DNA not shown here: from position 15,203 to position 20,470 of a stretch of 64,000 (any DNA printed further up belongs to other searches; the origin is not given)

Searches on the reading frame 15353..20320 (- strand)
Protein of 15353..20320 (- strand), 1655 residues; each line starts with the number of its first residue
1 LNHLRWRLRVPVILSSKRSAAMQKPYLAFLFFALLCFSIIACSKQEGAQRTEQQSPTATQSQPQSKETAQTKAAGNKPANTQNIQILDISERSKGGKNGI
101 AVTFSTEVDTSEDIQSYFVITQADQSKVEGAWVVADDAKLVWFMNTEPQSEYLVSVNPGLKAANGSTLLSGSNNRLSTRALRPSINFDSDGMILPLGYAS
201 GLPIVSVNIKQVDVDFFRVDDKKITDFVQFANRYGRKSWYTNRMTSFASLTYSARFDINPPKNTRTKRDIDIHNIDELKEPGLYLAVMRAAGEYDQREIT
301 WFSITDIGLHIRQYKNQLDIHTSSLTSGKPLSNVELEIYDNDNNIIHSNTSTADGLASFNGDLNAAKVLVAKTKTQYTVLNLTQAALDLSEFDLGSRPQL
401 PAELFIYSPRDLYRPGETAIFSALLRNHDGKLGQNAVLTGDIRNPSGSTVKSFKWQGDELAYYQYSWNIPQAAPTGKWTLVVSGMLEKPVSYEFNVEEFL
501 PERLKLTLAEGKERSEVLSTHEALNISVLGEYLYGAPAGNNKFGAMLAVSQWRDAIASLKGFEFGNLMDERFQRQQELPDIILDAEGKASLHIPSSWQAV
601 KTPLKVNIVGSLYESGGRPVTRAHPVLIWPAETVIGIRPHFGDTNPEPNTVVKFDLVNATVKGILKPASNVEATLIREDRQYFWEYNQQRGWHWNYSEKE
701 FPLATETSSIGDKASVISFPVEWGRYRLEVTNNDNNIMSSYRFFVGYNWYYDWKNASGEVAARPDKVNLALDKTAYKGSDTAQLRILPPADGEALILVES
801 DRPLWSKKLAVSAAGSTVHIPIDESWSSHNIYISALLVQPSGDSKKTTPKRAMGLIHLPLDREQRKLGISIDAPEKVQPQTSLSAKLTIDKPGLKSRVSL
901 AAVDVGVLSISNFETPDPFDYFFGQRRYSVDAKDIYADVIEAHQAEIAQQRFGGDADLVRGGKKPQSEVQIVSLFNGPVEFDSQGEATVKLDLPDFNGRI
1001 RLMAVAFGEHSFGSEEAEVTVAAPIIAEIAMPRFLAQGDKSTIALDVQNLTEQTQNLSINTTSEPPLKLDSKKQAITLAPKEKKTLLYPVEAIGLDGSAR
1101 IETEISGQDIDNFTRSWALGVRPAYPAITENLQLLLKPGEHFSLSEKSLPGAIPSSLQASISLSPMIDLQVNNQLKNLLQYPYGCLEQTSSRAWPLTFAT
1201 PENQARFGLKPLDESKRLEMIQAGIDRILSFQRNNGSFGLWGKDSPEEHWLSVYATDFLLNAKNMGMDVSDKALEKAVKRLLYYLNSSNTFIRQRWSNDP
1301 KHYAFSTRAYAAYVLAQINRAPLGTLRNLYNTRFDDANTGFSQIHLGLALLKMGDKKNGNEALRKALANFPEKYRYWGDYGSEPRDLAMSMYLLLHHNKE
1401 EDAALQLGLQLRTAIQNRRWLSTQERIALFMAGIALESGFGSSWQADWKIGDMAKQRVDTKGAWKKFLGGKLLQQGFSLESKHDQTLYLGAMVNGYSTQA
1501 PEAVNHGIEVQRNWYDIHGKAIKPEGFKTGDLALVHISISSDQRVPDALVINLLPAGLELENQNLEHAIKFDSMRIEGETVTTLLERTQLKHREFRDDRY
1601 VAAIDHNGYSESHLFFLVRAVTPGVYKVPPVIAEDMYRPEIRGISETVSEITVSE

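Call 9: search_protein_families(library=pfam, proteins=[window:15353-20320:-], max_evalue=0.001)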
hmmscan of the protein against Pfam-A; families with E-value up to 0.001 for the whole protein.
window:15353-20320:- (1655 aa): 10 families
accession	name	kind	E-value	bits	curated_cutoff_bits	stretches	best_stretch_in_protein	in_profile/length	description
PF21142.3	A2M_bMG2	-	1.4e-36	125.5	25.5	1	187-302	2-119/119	Bacterial alpha-2 macroglobulin MG2 domain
PF17972.7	bMG5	-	5e-31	108.2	26.5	1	502-630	1-127/127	Bacterial Alpha-2-macroglobulin MG5 domain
PF17973.7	bMG10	-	2.7e-28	99.2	26.2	1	1507-1640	1-131/131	Bacterial Alpha-2-macroglobulin MG10 domain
PF17962.7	bMG6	-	4.2e-27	95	23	1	636-747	1-112/112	Bacterial macroglobulin domain 6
PF01835.25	MG2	-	2.3e-22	79.6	32.8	1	404-496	2-96/96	MG2 domain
PF11974.14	bMG3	-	4.5e-22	78.4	34.9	1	304-398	1-102/103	Bacterial alpha-2-macroglobulin MG3 domain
PF07703.20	A2M_BRD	-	4.3e-16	59.9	22.7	1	768-909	2-139/140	Alpha-2-macroglobulin bait region domain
PF17970.7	bMG1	-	2.4e-15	56.9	26.4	1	80-179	5-104/105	Bacterial Alpha-2-macroglobulin MG1 domain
PF07678.20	TED_complement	-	4.1e-12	46.3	22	1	1167-1287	12-129/312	A-macroglobulin TED domain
PF00207.28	A2M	-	1.4e-10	41.3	21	1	980-1059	8-90/92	Alpha-2-macroglobulin family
